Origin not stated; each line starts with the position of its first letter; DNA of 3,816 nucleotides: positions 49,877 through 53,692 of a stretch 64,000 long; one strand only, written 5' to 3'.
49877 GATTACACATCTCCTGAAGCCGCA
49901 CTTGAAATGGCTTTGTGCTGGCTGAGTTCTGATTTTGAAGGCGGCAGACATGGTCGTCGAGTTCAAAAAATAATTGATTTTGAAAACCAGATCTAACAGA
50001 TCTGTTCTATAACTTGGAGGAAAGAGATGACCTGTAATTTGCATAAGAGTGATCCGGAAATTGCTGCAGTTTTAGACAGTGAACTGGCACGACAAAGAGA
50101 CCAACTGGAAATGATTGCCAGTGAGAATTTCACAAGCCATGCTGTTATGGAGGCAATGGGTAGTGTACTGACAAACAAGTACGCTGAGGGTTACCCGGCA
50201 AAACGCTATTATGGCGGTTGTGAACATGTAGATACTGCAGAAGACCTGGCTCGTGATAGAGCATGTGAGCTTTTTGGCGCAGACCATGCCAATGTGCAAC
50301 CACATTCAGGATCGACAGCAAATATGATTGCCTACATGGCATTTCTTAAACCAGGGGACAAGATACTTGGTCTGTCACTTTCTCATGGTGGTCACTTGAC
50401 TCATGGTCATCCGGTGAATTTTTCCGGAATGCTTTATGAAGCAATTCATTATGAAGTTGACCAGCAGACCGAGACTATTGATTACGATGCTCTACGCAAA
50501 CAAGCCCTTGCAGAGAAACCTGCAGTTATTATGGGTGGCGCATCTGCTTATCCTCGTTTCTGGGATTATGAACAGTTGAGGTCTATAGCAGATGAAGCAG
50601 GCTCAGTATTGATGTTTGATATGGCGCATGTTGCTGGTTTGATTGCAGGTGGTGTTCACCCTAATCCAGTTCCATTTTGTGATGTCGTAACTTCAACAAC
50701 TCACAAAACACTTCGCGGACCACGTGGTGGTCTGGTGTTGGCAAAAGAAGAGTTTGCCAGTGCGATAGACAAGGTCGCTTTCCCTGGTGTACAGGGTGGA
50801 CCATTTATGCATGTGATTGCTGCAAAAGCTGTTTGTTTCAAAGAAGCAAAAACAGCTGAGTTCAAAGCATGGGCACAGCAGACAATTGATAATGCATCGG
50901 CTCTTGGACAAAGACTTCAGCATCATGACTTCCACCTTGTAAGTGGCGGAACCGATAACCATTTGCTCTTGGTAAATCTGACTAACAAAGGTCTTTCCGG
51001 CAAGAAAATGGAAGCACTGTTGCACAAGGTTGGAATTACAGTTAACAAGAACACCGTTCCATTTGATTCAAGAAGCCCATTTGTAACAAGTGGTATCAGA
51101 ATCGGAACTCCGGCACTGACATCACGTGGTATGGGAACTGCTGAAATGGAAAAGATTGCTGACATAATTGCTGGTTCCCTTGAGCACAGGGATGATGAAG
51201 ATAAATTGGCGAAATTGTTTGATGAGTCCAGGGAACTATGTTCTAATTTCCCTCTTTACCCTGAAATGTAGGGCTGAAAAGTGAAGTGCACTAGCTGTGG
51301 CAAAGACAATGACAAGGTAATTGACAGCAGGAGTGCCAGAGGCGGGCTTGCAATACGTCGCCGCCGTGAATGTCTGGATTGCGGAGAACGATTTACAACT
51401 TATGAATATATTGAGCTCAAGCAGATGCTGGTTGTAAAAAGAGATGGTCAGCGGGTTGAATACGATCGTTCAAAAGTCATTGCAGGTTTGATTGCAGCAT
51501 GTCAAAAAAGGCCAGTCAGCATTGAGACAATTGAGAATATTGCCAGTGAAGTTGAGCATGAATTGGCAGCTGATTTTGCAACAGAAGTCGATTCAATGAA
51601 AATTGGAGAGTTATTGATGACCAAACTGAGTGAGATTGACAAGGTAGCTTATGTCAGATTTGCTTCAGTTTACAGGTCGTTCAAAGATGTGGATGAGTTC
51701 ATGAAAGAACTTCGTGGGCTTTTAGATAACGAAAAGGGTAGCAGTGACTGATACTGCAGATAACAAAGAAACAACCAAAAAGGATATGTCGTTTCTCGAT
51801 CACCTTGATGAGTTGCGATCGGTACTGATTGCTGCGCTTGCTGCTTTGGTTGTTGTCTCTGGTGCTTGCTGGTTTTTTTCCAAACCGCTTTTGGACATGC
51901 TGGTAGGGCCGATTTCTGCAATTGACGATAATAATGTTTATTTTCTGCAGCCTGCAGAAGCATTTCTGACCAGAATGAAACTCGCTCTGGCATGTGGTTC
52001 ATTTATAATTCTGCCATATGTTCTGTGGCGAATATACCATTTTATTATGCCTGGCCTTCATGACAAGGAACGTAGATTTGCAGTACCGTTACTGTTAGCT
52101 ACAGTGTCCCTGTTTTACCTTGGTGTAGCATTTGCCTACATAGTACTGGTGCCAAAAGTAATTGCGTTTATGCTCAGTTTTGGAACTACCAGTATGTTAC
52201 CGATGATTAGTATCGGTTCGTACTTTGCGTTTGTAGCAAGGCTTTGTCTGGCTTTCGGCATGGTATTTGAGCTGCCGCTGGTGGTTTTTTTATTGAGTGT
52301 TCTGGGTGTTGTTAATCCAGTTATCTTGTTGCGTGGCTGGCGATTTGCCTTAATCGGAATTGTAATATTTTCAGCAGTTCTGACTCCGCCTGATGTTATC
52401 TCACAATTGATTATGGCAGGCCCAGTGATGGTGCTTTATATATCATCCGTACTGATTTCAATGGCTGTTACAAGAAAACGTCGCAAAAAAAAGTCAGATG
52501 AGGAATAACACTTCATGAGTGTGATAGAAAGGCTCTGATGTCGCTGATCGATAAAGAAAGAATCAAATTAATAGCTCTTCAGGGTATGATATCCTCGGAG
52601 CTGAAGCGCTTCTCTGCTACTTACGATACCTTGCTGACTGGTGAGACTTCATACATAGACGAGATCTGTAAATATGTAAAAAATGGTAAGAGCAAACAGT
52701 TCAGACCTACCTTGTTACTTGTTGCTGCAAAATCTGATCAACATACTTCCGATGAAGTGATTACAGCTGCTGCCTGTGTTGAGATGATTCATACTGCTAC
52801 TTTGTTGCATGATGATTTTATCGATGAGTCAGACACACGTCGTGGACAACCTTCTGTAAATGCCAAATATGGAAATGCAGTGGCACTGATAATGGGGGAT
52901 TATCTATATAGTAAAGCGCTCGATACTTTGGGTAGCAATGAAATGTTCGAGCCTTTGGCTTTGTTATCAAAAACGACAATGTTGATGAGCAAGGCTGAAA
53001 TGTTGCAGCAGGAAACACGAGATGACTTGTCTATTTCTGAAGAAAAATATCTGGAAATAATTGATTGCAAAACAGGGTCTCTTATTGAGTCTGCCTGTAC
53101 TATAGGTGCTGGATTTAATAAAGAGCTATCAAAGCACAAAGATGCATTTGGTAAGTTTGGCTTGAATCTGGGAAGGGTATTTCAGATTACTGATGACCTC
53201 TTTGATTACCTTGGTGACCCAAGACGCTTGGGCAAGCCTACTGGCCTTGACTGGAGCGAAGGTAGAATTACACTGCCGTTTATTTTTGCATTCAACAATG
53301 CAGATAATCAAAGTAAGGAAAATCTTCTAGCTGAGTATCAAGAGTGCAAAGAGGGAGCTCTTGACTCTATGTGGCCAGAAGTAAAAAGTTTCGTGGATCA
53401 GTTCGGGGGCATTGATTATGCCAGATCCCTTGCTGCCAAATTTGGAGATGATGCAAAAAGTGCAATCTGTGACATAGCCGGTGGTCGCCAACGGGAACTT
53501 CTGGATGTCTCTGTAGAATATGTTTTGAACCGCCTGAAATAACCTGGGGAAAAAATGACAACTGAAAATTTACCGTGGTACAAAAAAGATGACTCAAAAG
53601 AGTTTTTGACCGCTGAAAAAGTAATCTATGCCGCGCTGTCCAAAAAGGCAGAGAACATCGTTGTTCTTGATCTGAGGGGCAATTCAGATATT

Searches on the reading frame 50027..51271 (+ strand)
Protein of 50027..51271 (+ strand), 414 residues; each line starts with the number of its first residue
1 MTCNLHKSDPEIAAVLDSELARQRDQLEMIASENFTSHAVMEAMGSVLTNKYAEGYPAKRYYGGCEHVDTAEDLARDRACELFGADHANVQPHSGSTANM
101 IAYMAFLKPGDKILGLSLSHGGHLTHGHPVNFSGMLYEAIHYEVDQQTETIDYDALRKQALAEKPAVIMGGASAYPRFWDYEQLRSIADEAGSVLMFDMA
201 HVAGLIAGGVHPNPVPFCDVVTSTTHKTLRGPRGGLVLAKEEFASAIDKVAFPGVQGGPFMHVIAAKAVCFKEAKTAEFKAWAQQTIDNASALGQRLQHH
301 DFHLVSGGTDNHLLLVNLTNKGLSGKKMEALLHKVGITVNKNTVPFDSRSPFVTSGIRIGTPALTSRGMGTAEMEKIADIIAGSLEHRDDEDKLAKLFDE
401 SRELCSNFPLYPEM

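Call 46: search_protein_families(library=pfam, proteins=[window:50027-51271:+], max_evalue=0.001)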
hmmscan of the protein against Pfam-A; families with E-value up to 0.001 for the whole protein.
window:50027-51271:+ (414 aa): 4 families
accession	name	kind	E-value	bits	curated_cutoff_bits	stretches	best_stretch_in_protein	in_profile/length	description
PF00464.25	SHMT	-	7.7e-166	552.1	27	1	5-381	1-399/399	Serine hydroxymethyltransferase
PF00155.27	Aminotran_1_2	-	9.8e-12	45.2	19.7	1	75-366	47-351/361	Aminotransferase class I and II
PF01212.27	Beta_elim_lyase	-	3.1e-08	33.7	27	1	76-304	38-272/288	Beta-eliminating lyase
PF01041.23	DegT_DnrJ_EryC1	-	0.00031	20.5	19.8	1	79-209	33-156/360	DegT/DnrJ/EryC1/StrS aminotransferase family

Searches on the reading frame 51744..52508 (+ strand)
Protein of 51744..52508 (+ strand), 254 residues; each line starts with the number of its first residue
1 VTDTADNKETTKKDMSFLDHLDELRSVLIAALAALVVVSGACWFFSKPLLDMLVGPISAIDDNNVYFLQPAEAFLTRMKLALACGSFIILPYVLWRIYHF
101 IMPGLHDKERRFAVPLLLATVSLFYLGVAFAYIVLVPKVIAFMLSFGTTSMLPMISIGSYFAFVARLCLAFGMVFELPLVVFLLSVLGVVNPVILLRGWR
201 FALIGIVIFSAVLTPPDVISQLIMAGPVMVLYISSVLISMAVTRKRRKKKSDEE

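Call 46: search_protein_families(library=pfam, proteins=[window:51744-52508:+], max_evalue=0.001)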
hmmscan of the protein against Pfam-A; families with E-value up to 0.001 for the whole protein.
window:51744-52508:+ (254 aa): 1 family
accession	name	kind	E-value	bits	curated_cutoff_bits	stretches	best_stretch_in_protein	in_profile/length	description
PF00902.23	TatC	-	7.2e-65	219.1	25.1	1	19-227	1-208/208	Sec-independent protein translocase protein (TatC)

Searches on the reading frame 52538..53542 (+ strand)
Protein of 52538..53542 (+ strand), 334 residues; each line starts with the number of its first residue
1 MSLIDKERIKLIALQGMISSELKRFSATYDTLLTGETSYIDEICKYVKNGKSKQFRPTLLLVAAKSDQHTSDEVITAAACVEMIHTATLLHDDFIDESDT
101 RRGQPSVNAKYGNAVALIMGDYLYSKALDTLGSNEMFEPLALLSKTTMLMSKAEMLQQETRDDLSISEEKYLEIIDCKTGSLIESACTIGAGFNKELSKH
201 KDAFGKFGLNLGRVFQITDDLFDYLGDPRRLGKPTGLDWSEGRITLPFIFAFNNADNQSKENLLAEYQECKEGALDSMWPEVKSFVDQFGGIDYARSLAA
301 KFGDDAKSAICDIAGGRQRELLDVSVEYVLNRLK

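Call 46: search_protein_families(library=pfam, proteins=[window:52538-53542:+], max_evalue=0.001)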
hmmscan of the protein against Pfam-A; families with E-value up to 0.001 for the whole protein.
window:52538-53542:+ (334 aa): 1 family
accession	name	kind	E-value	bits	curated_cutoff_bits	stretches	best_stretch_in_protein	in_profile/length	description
PF00348.22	polyprenyl_synt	-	1.3e-62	211.7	27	1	39-269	3-236/251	Polyprenyl synthetase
